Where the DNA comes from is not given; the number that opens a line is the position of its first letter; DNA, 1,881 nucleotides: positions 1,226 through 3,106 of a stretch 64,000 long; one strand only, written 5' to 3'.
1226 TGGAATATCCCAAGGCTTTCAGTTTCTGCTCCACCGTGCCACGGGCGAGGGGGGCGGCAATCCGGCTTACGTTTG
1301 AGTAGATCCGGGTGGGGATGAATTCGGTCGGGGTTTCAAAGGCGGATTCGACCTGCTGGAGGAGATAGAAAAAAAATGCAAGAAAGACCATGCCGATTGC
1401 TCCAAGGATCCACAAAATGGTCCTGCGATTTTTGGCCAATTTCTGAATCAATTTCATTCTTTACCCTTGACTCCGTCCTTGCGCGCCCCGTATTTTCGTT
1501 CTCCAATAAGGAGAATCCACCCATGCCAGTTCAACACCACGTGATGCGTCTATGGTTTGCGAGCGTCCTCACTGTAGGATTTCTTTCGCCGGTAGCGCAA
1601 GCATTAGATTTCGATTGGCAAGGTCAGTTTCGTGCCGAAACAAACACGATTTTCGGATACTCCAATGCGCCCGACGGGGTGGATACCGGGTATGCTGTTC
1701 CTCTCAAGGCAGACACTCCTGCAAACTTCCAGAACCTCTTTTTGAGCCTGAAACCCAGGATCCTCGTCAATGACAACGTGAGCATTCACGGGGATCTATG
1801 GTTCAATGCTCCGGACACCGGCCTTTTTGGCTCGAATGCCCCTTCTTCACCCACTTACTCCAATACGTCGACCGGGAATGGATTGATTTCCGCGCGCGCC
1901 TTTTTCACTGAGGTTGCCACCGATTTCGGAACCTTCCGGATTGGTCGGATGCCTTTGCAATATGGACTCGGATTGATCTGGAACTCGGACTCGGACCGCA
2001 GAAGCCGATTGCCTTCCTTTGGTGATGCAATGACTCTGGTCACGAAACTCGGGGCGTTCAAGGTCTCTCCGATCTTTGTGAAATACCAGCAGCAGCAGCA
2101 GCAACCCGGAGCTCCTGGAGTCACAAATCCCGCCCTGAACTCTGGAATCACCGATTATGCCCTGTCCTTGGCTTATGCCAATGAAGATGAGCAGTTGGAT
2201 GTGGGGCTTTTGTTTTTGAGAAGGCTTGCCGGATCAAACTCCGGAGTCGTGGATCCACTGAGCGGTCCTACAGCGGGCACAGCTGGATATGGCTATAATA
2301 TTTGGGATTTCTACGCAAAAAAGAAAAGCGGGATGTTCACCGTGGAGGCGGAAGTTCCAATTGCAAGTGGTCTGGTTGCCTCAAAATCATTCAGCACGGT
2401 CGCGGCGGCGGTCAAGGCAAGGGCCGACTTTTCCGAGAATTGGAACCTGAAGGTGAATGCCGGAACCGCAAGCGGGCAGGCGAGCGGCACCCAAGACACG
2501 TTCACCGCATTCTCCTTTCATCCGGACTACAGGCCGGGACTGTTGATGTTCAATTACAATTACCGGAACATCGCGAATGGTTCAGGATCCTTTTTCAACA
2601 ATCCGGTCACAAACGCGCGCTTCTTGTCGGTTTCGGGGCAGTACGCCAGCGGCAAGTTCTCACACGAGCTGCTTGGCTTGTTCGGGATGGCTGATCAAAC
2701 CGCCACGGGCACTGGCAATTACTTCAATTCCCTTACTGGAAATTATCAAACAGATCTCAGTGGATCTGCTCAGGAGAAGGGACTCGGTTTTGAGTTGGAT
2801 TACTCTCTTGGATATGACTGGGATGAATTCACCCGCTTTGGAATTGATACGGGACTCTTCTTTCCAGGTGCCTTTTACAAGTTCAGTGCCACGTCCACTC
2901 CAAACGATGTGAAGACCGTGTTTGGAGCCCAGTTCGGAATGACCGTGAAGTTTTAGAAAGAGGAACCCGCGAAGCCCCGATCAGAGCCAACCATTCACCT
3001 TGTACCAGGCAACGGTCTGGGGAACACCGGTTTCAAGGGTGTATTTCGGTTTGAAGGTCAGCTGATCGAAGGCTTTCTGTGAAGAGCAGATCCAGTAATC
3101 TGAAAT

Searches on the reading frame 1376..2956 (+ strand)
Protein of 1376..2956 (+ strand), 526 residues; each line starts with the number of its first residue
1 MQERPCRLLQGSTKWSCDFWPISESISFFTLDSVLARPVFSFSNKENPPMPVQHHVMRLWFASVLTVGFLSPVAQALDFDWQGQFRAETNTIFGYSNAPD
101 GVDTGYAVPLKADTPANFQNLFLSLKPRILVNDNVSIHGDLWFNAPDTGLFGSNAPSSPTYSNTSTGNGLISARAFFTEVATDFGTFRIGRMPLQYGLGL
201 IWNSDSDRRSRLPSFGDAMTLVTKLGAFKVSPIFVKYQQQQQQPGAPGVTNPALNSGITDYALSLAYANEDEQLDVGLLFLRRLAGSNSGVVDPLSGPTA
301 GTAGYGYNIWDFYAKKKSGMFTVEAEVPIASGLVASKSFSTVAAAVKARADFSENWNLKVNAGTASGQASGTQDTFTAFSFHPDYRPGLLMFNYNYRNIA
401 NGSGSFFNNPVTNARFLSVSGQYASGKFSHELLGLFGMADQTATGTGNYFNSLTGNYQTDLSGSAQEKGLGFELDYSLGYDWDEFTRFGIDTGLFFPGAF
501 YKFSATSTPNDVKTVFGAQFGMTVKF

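Call 35: find_encoding_contigs(protein=window:1376-2956:+, flank=10000, max_places=4)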
Protein window:1376-2956:+ (526 aa): no gene with exactly this product is on record in the collection.
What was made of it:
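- Tried and rejected: One look-up by ORF failed, probably because the start codon was wrong (call 35).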
